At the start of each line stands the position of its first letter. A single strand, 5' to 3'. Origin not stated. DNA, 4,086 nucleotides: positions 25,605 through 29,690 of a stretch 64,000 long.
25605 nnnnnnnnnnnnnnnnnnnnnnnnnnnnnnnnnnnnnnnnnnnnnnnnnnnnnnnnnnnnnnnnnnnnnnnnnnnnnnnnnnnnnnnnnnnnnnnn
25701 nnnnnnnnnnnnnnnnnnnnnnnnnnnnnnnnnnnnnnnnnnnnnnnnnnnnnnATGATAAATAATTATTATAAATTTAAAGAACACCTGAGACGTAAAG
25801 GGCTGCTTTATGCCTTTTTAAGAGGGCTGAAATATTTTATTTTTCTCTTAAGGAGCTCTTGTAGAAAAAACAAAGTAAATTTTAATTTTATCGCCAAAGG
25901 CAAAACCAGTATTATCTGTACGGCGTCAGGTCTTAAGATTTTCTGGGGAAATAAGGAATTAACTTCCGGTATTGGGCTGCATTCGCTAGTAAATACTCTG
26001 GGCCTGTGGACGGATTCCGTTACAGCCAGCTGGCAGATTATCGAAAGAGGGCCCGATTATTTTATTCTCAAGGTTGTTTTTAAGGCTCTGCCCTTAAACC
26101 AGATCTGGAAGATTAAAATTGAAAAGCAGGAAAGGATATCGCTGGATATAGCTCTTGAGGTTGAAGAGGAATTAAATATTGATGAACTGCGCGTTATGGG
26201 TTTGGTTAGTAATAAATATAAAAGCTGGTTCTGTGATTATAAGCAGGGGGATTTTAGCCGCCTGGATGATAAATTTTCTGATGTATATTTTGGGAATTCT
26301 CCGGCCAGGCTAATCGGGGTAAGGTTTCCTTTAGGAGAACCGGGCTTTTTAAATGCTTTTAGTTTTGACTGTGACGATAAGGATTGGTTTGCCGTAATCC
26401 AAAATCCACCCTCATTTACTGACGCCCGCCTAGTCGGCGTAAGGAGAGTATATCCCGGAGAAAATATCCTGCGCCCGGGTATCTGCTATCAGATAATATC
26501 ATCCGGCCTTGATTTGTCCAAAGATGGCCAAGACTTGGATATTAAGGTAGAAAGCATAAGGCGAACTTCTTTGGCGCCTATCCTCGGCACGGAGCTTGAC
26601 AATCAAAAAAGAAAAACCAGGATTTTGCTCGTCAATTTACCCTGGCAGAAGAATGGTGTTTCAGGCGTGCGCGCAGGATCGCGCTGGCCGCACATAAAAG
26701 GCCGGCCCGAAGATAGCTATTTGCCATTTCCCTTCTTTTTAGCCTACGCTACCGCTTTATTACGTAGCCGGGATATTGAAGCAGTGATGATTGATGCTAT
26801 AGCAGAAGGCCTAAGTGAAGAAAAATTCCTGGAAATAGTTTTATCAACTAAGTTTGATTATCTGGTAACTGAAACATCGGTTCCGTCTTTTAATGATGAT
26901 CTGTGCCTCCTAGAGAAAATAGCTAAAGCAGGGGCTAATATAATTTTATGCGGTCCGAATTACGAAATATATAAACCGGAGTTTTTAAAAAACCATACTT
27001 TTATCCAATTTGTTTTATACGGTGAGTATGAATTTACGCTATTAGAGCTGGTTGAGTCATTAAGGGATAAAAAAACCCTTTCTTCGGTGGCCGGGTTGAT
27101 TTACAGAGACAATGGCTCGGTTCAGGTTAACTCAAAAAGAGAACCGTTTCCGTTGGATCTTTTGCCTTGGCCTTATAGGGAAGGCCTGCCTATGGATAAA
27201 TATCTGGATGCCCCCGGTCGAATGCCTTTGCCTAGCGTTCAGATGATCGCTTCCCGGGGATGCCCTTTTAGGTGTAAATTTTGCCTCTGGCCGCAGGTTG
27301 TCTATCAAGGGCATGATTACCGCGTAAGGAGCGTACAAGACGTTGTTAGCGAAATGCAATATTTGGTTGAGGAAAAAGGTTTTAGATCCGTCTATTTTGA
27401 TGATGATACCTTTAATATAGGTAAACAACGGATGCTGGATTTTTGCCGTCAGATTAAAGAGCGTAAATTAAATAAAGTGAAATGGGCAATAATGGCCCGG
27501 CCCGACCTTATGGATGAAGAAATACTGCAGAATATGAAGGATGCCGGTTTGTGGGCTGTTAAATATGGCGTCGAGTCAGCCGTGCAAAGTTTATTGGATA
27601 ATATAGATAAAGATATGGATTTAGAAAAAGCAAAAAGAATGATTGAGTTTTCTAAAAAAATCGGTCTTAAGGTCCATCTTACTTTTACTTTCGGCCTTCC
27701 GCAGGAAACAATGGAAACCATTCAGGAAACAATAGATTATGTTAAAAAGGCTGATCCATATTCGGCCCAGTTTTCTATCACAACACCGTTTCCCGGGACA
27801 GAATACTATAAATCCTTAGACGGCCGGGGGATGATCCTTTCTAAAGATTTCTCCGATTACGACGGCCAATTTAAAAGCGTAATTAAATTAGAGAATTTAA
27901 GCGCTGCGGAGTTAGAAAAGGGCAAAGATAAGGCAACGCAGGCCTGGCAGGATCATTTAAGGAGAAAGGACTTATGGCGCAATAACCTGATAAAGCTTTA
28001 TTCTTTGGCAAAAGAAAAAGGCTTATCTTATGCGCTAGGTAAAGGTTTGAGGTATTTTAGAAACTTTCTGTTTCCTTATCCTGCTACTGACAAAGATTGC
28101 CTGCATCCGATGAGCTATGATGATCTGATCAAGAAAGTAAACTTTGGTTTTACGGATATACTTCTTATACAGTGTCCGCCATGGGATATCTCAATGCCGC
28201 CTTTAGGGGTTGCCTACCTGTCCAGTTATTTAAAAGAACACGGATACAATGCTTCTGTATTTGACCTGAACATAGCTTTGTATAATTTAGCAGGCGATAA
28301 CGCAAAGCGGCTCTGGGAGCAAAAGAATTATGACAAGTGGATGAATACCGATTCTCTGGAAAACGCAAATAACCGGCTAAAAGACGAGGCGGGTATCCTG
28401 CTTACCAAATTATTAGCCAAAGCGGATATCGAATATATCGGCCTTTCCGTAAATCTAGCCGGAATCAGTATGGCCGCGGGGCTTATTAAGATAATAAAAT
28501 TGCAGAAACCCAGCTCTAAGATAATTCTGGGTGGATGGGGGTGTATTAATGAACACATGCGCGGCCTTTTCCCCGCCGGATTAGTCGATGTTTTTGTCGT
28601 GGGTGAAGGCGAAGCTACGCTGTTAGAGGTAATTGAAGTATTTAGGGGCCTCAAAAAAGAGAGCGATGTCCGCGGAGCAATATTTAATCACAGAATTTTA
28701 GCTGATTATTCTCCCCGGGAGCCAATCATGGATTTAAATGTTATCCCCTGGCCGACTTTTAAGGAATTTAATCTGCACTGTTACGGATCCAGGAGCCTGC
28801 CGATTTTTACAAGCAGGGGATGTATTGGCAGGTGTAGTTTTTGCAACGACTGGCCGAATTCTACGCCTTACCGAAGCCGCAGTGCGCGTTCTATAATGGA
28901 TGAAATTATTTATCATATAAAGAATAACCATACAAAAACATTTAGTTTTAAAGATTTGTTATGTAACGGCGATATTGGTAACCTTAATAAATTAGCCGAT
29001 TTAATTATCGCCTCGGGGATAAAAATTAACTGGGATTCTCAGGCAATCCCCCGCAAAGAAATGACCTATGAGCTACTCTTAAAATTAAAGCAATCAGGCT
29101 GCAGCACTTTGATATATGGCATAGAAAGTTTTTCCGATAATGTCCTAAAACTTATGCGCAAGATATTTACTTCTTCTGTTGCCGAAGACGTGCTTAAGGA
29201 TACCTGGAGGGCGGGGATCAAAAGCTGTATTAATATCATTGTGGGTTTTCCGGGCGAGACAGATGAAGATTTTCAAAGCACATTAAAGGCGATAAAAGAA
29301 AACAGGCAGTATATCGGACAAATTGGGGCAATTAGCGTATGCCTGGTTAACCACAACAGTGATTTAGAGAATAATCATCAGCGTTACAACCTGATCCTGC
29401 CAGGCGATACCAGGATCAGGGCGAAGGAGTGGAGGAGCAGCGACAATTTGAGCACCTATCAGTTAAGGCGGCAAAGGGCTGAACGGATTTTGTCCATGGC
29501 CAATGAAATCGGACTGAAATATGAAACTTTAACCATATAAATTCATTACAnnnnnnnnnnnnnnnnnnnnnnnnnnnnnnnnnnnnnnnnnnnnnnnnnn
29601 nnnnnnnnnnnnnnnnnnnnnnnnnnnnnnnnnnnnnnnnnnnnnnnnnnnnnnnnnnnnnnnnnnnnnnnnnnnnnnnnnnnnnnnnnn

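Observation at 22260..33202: Candidate undescribed glycan-modification system: Wzm/Wzt exporter + giant dual B12-radical-SAM + three tandem rSAM/SPASM paralogs inside a glycosyltransferase locus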

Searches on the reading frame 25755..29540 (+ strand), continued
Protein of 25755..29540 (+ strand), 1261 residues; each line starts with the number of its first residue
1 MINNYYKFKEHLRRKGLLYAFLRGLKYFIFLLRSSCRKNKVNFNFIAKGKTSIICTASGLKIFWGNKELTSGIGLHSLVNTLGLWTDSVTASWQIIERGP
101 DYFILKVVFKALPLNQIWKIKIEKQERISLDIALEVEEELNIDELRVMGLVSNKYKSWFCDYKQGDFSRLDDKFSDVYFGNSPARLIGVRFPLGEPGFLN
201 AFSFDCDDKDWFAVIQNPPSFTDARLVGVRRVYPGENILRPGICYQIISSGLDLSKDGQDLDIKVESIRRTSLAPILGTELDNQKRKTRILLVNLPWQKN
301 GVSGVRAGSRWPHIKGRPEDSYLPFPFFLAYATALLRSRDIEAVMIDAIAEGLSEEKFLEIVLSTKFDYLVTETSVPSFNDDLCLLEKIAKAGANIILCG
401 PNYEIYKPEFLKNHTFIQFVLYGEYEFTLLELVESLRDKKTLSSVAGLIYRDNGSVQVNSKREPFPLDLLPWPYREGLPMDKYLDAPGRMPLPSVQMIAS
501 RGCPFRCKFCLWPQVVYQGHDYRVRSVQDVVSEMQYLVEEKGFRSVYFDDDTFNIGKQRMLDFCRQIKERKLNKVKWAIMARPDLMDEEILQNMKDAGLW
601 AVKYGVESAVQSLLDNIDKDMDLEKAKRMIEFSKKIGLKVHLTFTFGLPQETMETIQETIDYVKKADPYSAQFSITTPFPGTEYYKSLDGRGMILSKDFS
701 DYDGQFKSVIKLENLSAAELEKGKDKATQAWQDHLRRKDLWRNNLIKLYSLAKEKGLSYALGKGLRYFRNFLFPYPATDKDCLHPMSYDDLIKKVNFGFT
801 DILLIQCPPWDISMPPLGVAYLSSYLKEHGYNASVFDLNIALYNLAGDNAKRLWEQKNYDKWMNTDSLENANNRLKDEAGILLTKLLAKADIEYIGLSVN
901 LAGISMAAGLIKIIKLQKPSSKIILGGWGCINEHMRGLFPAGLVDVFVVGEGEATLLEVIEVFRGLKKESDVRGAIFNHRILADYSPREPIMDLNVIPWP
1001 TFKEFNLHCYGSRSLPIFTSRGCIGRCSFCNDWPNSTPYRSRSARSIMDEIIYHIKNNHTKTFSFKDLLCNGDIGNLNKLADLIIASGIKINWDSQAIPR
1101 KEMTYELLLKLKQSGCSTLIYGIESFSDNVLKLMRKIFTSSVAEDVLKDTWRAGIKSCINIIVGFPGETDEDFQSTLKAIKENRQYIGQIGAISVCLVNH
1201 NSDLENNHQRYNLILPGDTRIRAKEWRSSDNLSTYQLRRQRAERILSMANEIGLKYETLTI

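Call 38: find_related_loci(query=A2, collection=genome_contigs, flank=10000)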
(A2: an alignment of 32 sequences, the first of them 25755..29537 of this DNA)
Query A2 (1261 aa) in genome_contigs; peptide patterns used: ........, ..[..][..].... (x = any residue, [..] = any of these).
600 stretches matched a pattern (row limit reached: there are more); 479 encode a relative of the query (tblastn E <= 1e-3); the best 80 are kept; 80 distinct loci.
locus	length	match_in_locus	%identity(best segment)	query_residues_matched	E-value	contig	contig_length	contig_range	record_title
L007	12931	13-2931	56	276-1261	0e+0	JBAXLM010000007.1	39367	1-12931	MAG: Candidatus Omnitrophota bacterium isolate ELA427 MAG427_7, whole genome shotgun sequence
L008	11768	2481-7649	56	2-1261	0e+0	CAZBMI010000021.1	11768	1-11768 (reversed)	MAG TPA_asm: uncultured Planctomycetia bacterium isolate binchicken_co77_39 genome assembly, contig: NODE_6352_length_11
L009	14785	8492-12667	55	46-1261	0e+0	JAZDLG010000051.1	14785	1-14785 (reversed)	MAG: Candidatus Omnitrophota bacterium isolate MEGAHIT-group-0.580 k141_19533306, whole genome shotgun sequence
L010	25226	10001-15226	48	42-1261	0e+0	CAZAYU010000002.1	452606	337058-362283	MAG TPA_asm: uncultured Planctomycetia bacterium isolate binchicken_co49_31 genome assembly, contig: NODE_2_length_45260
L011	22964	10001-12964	46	287-1261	0e+0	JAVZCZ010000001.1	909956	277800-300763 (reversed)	MAG: Candidatus Woesearchaeota archaeon isolate DRTY-6_201705_bins_90 DRTY-6_201705_bins_90_scaffold_1, whole genome sho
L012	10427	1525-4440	46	289-1242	0e+0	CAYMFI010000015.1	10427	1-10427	MAG TPA_asm: uncultured Methanosarcinales archaeon isolate binchicken_co387_191 genome assembly, contig: NODE_8492_lengt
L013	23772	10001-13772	53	3-1261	0e+0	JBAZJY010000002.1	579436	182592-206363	MAG: Candidatus Omnitrophota bacterium isolate SO_2017_LW4_130 scaffold_41_c1_LW137-91_2017, whole genome shotgun sequen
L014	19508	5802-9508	53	4-1177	0e+0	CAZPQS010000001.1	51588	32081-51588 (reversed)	MAG TPA_asm: uncultured Planctomycetales bacterium isolate SRP323688_co1_149 genome assembly, contig: NODE_1253_length_5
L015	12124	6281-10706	52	3-1177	0e+0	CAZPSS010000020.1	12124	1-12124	MAG TPA_asm: uncultured Planctomycetia bacterium isolate SRP256446_co1_219 genome assembly, contig: NODE_2521_length_121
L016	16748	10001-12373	51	3-1177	0e+0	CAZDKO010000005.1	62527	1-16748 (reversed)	MAG TPA_asm: uncultured bacterium isolate binchicken_co43_373 genome assembly, contig: NODE_535_length_62527_cov_13.5550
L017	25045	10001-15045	52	3-1177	0e+0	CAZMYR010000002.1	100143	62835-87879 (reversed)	MAG TPA_asm: uncultured Planctomycetia bacterium isolate binchicken_co34_514 genome assembly, contig: NODE_179_length_10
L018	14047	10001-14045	55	3-1182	0e+0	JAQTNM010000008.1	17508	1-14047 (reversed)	MAG: Candidatus Omnitrophota bacterium isolate STA_64 NODE_6163_length_17508_cov_2.803003_Sandtown_A, whole genome shotg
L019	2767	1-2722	51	2-1177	0e+0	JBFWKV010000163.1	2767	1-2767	MAG: Candidatus Omnitrophota bacterium isolate CA_2019_NHSR_50 NODE_85913_length_2767_cov_3.070076_NHSR, whole genome sh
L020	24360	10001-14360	50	4-1177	0e+0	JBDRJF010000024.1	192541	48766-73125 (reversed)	MAG: Candidatus Omnitrophota bacterium isolate MEGAHIT-group-1.630 k141_10221546, whole genome shotgun sequence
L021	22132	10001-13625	49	4-1177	0e+0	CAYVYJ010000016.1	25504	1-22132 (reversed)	MAG TPA_asm: uncultured Planctomycetia bacterium isolate SRP167671_co1_67 genome assembly, contig: NODE_2195_length_2550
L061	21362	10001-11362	56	289-1177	2e-160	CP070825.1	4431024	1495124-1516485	MAG: Candidatus Aminicenantes bacterium isolate bin112 chromosome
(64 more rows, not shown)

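Call 67: search_protein_families(library=pfam, proteins=[L061:5719-6627:+, L061:6624-7472:+, L061:7464-8462:-, L061:9881-11371:+, L061:11253-12827:+, L061:13211-15595:+, L061:15592-16275:+, L061:16552-17856:+, L061:17890-19413:+, L061:19573-20922:+], max_evalue=0.0001)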
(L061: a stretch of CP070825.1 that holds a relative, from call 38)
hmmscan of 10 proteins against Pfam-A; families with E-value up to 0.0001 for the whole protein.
L061:5719-6627:+ (302 aa): 3 families
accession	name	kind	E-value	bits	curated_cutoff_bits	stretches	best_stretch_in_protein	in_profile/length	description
PF01564.23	Spermine_synth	-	1e-48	165.8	22.9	1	61-241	2-179/186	Spermine/spermidine synthase domain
PF17284.7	Spermine_synt_N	-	2.2e-10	40.7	22.1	1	7-55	3-51/53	Spermidine synthase tetramerisation domain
PF13649.12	Methyltransf_25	-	4.1e-05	24.6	27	1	81-158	1-72/97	Methyltransferase domain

L061:6624-7472:+ (282 aa): 2 families
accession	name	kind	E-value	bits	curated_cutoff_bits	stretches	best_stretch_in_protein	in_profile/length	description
PF01564.23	Spermine_synth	-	3.7e-57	193.3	22.9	1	68-245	1-179/186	Spermine/spermidine synthase domain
PF17284.7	Spermine_synt_N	-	2.6e-16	59.7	22.1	1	16-65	4-53/53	Spermidine synthase tetramerisation domain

L061:7464-8462:- (332 aa): 6 families
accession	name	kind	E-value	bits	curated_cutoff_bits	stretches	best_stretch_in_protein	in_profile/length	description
PF01370.27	Epimerase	-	4.2e-29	102.1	20.9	1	8-236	1-230/240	NAD dependent epimerase/dehydratase family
PF16363.11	GDP_Man_Dehyd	-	2.7e-21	76.8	27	1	9-169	1-175/332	GDP-mannose 4,6 dehydratase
PF04321.23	RmlD_sub_bind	-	4.5e-11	42.8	27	1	7-159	2-137/287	RmlD substrate binding domain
PF01073.25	3Beta_HSD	-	1.1e-08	34.9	22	1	10-151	2-150/280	3-beta hydroxysteroid dehydrogenase/isomerase family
PF02719.21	Polysacc_synt_2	-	1.2e-08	34.9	20.2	1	8-122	1-128/293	Polysaccharide biosynthesis protein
PF07993.18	NAD_binding_4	-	4.3e-06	26.5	20.1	1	72-215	88-246/258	Male sterility protein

L061:9881-11371:+ (496 aa): 1 family
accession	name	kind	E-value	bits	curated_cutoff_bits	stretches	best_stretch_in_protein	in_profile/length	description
PF04055.27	Radical_SAM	-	8.8e-21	75.2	29.5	1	251-418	1-165/166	Radical SAM superfamily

L061:11253-12827:+ (524 aa): 2 families
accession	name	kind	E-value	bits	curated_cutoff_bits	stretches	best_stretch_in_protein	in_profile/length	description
PF04055.27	Radical_SAM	-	1.5e-15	58.2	29.5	1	86-218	3-129/166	Radical SAM superfamily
PF13186.11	SPASM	-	5.7e-08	33.4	21.5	1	346-395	1-55/67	Iron-sulfur cluster-binding domain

L061:13211-15595:+ (794 aa): 4 families
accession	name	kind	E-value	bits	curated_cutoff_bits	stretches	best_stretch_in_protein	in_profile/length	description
PF02518.31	HATPase_c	-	1.2e-27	97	26.4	1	684-793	2-109/111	Histidine kinase-, DNA gyrase B-, and HSP90-like ATPase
PF00512.31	HisKA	-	1.5e-17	63.8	26.9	1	571-636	2-65/66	His Kinase A (phospho-acceptor) domain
PF14501.12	HATPase_c_5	-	4.3e-06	27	22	1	688-779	6-90/102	GHKL domain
PF13589.12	HATPase_c_3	-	2.7e-05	24.7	25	1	689-759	4-77/137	Histidine kinase-, DNA gyrase B-, and HSP90-like ATPase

L061:15592-16275:+ (227 aa): 2 families
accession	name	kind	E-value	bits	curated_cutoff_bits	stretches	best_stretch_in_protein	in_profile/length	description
PF00072.30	Response_reg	-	5.2e-28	97.9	30.2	1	4-115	1-111/111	Response regulator receiver domain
PF00486.34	Trans_reg_C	-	5.6e-25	87.7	26.2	1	150-225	2-77/77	Transcriptional regulatory protein, C terminal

L061:16552-17856:+ (434 aa): 2 families
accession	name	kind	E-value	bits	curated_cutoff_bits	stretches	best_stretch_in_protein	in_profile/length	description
PF00155.27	Aminotran_1_2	-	2.3e-54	185.4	19.7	1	84-423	3-360/361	Aminotransferase class I and II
PF01053.26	Cys_Met_Meta_PP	-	4.8e-06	25.8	27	1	129-256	54-181/381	Cys/Met metabolism PLP-dependent enzyme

L061:17890-19413:+ (507 aa): 4 families
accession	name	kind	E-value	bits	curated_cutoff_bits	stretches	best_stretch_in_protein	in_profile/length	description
PF00158.32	Sigma54_activat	-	9.3e-45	152.8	20.2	1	238-361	44-167/168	Sigma-54 interaction domain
PF25601.1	AAA_lid_14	-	6.4e-24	84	27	1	367-438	1-72/87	AAA+ ATPase lid domain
PF01040.23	UbiA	-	2.9e-19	69.8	34.2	1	28-202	3-171/250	UbiA prenyltransferase family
PF14532.12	Sigma54_activ_2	-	1.6e-07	32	25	1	285-366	67-138/138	Sigma-54 interaction domain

L061:19573-20922:+ (449 aa): 1 family
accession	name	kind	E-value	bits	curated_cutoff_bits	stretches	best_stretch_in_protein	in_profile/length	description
PF01235.23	Na_Ala_symp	-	1.9e-146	488.8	24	1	56-447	4-383/392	Sodium:alanine symporter family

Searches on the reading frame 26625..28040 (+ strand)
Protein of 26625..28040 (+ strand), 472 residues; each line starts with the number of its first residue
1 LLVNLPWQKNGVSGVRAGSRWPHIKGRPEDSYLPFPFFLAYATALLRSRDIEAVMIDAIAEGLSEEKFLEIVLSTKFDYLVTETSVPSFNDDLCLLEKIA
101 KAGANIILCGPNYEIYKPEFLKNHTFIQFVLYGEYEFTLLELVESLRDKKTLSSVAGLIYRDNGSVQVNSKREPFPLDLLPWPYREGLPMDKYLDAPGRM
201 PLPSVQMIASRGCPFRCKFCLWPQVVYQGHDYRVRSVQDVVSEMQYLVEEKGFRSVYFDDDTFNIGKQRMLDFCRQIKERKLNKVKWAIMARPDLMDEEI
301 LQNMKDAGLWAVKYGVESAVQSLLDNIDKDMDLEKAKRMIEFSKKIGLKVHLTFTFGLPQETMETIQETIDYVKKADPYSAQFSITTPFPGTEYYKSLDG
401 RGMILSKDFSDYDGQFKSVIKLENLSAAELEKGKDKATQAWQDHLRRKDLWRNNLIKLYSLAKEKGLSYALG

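Call 25: search_protein_families(library=ncbifam, proteins=[window:26625-28040:+], max_evalue=1e-10)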
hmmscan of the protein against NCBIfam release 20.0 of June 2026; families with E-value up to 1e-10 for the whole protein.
window:26625-28040:+ (472 aa): 19 families
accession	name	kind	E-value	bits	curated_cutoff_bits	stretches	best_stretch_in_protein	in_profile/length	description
TIGR03471.1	HpnJ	equivalog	1.2e-75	255.2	577.6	1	17-439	18-430/472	hopanoid biosynthesis associated radical SAM protein HpnJ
TIGR02026.1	BchE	equivalog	8.8e-44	150.2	481.35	1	36-453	22-436/497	magnesium-protoporphyrin IX monomethyl ester anaerobic oxidative cyclase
NF050148.1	rSAM_ApyD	equivalog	1.8e-38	132.4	750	1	102-398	102-393/645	RiPP biosynthesis radical SAM protein ApyD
NF038361.1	rSAM_Sden_1168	equivalog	3.8e-38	131.4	575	1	60-449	124-523/560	Sden_1168 family B12-binding radical SAM P-methyltransferase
TIGR04479.1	bcpD_PhpK_rSAM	subfamily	4.2e-38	131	600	1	133-379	178-414/504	PhpK family radical SAM P-methyltransferase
TIGR04072.2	rSAM_ladder_B12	equivalog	1.1e-32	113.3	360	1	99-375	93-348/443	lipid biosynthesis B12-binding/radical SAM protein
NF033070.1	rSAM_AprD4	equivalog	7.2e-31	107.6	500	1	205-433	197-423/456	AprD4 family radical SAM diol-dehydratase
TIGR04385.1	B12_rSAM_cofa1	equivalog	3.3e-28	99.1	450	1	104-375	100-363/438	B12 lower ligand biosynthesis radical SAM protein BzaD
TIGR04014.1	B12_SAM_MJ_0865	equivalog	7.9e-25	87.5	360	1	95-394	60-354/434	methyl-coenzyme M reductase glutamine C-methyltransferase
TIGR04295.1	B12_rSAM_oligo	hypoth_equivalog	1.6e-22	79.8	400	1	35-396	24-382/422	TIGR04295 family B12-binding domain-containing radical SAM protein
TIGR04013.1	B12_SAM_MJ_1487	hypoth_equivalog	1.9e-22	79.7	251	1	84-397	49-356/382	TIGR04013 family B12-binding domain/radical SAM domain-containing protein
NF040542.1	rSAM_RCCLKC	equivalog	8.3e-22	77.9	450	1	39-377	16-351/423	arsinothricin biosynthesis radical SAM protein ArsL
TIGR04190.1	B12_SAM_Ta0216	equivalog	1.2e-21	76.9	500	1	103-379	109-398/554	TIGR04190 family B12-binding domain/radical SAM domain protein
NF045585.1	rSAM_slr0320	equivalog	9.3e-20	70.6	775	1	209-375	240-408/511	photosystem II high light acclimation radical SAM protein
TIGR04367.1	HpnR_B12_rSAM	equivalog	1.3e-19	70.1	650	1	124-416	112-389/490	hopanoid C-3 methylase HpnR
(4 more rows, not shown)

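Call 26: search_solved_structures(query=window:26625-28040:+, max_evalue=0.001)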
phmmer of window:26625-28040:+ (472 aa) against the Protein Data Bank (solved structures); distinct sequences matched with E-value up to 0.001: 5.
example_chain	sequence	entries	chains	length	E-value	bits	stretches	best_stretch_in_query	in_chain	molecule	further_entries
6fd2_B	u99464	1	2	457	4.4e-26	94.9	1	181-432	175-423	Putative apramycin biosynthetic oxidoreductase 4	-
9ccb_A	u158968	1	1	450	1.2e-10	44.1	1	200-400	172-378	Radical SAM core domain-containing protein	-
6wte_A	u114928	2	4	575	1.1e-09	40.9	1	207-386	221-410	B12-binding domain-containing protein | Tryptophan-C2-methyltransferase containing B12-binding domain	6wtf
9n1b_A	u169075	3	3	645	2.2e-08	36.6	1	101-371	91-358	Radical SAM protein | Radical SAM enzyme CysS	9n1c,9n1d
7kdx_A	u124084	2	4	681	2e-06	30.1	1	105-371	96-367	Methyltransferase TokK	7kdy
